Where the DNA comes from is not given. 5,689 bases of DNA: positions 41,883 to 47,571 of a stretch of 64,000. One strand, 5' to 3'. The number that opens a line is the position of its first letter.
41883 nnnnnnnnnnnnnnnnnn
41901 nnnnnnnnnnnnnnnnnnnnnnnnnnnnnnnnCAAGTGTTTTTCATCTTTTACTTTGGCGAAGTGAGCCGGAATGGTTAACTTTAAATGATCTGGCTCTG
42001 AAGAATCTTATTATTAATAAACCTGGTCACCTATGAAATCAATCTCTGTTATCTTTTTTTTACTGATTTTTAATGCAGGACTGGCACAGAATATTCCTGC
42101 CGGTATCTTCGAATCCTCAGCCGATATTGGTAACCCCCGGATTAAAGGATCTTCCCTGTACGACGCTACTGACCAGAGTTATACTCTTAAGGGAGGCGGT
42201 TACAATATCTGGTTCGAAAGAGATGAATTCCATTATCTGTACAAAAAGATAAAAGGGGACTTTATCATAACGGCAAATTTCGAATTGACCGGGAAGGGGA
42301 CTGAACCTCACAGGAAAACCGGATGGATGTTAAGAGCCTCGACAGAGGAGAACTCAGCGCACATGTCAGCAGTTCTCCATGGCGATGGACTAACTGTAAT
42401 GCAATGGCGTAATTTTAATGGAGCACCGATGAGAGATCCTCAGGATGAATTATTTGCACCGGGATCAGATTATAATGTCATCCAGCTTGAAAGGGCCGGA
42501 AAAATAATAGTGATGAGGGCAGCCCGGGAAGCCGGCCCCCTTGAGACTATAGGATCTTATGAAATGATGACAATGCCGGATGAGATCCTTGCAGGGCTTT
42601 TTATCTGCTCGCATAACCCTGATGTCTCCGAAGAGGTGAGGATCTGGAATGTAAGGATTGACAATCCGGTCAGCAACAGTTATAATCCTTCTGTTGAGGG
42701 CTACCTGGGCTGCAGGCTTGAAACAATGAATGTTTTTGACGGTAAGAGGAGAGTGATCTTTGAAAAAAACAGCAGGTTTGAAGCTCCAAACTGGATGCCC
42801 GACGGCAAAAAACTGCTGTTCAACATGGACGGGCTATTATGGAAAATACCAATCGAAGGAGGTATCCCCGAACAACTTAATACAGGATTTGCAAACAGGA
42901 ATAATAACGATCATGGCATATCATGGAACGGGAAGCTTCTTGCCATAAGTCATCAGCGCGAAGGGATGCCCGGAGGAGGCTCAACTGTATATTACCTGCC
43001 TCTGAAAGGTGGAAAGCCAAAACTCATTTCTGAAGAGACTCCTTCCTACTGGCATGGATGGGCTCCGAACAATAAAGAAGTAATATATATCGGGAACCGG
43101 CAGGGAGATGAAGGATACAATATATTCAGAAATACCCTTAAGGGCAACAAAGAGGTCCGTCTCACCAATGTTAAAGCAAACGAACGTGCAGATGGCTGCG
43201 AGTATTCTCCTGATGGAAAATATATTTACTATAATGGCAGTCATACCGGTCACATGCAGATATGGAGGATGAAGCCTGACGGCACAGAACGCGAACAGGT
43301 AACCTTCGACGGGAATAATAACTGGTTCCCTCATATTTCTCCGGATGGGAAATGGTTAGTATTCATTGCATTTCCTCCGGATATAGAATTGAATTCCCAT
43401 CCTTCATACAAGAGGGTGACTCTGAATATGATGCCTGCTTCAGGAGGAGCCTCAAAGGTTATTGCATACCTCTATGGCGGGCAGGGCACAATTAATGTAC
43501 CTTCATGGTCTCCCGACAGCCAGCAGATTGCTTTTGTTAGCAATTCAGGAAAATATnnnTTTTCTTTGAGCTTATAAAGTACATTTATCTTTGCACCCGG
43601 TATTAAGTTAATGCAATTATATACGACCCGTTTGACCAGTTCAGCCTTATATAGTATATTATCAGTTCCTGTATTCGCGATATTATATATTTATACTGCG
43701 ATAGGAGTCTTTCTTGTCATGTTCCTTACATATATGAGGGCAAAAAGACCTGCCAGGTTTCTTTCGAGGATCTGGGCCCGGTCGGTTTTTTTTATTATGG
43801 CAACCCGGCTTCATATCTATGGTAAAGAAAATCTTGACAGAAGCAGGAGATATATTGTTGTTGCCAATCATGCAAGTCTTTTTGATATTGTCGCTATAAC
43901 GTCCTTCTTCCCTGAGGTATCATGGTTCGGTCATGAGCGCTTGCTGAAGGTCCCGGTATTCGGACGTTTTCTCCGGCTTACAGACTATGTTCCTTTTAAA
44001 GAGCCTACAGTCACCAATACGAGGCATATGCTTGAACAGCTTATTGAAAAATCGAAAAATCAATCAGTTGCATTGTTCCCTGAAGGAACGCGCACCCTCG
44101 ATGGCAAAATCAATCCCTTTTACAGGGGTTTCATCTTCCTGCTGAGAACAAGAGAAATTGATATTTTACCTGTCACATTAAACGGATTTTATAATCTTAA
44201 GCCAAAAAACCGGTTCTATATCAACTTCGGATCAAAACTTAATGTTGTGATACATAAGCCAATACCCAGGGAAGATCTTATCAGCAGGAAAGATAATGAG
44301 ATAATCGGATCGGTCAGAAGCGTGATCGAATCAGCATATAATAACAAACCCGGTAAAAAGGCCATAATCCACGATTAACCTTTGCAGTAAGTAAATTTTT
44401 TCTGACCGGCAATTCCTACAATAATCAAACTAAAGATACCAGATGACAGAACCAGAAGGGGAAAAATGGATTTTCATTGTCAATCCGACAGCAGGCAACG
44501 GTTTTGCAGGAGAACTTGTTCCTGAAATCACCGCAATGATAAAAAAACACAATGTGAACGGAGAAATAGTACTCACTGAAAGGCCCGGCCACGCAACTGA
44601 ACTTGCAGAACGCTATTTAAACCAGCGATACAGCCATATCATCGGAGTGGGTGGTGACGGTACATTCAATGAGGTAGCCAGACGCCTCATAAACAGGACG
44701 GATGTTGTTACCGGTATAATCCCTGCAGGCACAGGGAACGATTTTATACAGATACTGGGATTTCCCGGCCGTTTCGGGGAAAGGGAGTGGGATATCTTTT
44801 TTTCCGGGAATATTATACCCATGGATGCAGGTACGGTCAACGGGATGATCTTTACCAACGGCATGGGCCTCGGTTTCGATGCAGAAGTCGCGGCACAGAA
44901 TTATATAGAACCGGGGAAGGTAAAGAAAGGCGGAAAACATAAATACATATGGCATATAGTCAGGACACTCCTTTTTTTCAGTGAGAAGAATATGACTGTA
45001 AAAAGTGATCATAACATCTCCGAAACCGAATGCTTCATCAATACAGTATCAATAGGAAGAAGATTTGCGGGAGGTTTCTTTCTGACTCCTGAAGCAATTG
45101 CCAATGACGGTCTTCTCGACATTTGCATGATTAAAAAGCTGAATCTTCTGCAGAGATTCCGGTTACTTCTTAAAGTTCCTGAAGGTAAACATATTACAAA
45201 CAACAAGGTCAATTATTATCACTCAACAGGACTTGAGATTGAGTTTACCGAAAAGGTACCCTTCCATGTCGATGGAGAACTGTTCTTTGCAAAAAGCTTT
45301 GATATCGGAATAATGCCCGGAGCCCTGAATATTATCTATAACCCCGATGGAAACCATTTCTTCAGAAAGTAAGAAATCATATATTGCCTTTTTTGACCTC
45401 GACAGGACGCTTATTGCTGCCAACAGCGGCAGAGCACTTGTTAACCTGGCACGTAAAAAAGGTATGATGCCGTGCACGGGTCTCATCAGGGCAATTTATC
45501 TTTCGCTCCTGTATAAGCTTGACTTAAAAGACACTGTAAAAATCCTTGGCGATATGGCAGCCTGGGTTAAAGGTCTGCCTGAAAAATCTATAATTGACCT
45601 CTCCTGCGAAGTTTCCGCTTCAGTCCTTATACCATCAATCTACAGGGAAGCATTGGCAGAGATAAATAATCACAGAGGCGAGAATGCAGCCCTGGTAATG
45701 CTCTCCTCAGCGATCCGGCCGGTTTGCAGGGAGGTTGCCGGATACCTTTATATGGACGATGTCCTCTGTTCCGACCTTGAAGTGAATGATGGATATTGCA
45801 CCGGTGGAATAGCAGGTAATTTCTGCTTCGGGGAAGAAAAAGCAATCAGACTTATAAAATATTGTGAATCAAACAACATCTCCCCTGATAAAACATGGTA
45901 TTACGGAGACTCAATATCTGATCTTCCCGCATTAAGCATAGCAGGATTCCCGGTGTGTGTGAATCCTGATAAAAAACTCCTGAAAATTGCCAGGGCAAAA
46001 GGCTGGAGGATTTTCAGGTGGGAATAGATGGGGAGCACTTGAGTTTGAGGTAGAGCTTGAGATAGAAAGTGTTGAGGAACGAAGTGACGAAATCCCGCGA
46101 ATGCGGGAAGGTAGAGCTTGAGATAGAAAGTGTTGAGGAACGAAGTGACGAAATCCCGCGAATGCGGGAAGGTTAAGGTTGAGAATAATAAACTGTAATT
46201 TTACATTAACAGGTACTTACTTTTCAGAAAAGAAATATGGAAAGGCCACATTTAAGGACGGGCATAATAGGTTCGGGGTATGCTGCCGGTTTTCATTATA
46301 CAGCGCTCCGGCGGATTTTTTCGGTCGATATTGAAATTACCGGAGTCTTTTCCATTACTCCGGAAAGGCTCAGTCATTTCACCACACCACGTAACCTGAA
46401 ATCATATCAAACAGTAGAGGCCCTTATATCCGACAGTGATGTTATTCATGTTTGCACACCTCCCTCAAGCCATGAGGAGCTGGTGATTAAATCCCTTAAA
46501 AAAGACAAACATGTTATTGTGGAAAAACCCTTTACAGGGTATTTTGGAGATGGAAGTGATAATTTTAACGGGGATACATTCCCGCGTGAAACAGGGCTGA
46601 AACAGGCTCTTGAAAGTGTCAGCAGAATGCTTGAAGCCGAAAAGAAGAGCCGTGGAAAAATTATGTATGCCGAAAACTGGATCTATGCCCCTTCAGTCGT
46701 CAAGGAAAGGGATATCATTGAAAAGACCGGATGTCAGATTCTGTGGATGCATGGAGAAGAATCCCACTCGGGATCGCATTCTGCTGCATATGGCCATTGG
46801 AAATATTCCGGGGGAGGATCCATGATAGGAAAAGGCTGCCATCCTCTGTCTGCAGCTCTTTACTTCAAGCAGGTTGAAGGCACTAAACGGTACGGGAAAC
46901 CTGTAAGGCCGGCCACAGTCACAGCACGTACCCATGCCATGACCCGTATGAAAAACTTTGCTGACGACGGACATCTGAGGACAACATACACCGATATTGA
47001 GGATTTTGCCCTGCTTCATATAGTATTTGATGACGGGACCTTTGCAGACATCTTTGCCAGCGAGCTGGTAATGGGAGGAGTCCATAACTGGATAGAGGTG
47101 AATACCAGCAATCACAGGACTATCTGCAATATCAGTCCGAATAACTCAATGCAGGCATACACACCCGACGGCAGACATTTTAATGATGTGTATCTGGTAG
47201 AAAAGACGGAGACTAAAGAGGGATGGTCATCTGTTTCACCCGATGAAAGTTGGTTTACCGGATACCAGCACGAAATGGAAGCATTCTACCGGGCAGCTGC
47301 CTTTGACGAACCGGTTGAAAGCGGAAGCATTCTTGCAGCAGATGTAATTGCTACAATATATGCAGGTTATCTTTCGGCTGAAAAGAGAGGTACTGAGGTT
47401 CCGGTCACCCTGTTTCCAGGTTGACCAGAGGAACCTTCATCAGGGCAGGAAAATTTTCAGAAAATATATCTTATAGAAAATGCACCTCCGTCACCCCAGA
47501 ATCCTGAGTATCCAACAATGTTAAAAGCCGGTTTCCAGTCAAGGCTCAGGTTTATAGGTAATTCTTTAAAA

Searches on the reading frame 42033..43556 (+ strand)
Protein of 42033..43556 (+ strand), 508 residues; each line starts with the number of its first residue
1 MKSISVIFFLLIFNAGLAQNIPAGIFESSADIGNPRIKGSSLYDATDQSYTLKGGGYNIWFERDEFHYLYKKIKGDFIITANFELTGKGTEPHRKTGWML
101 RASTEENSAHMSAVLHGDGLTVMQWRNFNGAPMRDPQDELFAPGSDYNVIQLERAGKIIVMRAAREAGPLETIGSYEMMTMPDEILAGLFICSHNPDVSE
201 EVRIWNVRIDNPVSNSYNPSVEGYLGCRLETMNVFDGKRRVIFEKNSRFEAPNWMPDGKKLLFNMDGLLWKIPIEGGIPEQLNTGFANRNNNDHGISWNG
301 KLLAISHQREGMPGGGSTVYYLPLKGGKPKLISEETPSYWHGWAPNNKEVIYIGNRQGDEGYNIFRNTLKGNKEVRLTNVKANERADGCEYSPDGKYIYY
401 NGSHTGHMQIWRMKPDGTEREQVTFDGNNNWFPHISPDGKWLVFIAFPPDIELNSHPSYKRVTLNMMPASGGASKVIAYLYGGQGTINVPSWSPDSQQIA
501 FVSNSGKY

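Call 84: search_protein_families(library=pfam, proteins=[window:42033-43556:+], max_evalue=0.0001)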
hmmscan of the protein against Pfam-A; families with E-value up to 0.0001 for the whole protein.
window:42033-43556:+ (508 aa): 2 families
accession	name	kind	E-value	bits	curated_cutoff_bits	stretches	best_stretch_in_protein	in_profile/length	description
PF07676.18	PD40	-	7.7e-19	67.6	20.9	0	490-507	14-33/38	WD40-like Beta Propeller Repeat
PF00930.27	DPPIV_N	-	3.9e-06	26.3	22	0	280-400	227-345/354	Dipeptidyl peptidase IV (DPP IV) N-terminal region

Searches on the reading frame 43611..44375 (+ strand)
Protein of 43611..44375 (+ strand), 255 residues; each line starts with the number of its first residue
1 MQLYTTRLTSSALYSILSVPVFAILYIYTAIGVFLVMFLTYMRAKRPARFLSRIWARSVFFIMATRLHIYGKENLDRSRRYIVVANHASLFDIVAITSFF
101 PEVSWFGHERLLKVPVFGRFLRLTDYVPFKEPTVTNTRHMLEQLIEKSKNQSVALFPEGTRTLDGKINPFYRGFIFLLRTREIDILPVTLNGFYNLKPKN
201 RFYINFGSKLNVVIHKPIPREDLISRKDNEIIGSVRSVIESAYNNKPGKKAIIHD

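Call 84: search_protein_families(library=pfam, proteins=[window:43611-44375:+], max_evalue=0.0001)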
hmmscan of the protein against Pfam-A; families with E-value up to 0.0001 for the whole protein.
window:43611-44375:+ (255 aa): 1 family
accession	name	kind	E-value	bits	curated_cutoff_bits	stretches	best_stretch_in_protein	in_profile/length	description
PF01553.26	Acyltransferase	-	3.8e-21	75.7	23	1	67-190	2-131/132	Acyltransferase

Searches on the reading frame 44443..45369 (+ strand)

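Call 84: search_protein_families(library=pfam, proteins=[window:44443-45369:+], max_evalue=0.0001)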
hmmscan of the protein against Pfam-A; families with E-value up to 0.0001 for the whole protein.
window:44443-45369:+ (309 aa): 2 families
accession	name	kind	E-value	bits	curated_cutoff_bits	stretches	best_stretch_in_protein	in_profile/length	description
PF00781.29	DAGK_cat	-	6.8e-28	97.2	23.6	1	8-132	1-125/125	Diacylglycerol kinase catalytic domain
PF19279.4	YegS_C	-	1.5e-21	77.3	27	1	144-298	6-157/158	YegS C-terminal NAD kinase beta sandwich-like domain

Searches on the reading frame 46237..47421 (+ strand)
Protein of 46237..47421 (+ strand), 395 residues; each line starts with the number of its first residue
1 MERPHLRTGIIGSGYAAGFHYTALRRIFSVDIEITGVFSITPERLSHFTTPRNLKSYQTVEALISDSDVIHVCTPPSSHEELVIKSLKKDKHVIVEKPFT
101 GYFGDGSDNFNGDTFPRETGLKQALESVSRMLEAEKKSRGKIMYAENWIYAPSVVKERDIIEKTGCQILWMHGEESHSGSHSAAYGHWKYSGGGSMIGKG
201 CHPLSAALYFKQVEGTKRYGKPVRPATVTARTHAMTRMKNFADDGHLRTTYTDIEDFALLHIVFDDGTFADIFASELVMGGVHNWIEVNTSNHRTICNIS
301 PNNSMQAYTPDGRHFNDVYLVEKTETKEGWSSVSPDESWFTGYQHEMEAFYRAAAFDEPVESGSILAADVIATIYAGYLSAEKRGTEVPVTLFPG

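Call 3: search_protein_families(library=pfam, proteins=[window:46237-47421:+], max_evalue=0.01)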
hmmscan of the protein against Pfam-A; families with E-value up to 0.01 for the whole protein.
window:46237-47421:+ (395 aa): 3 families
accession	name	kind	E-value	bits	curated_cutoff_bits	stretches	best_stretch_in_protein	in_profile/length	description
PF01408.29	GFO_IDH_MocA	-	7.2e-18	65.9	24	1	6-100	1-96/120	Oxidoreductase family, NAD-binding Rossmann fold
PF22725.1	GFO_IDH_MocA_C3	-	6.6e-05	23.3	27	1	177-291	25-119/124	GFO/IDH/MocA C-terminal domain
PF03447.22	NAD_binding_3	-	0.0036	18.4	24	1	9-95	3-87/116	Homoserine dehydrogenase, NAD binding domain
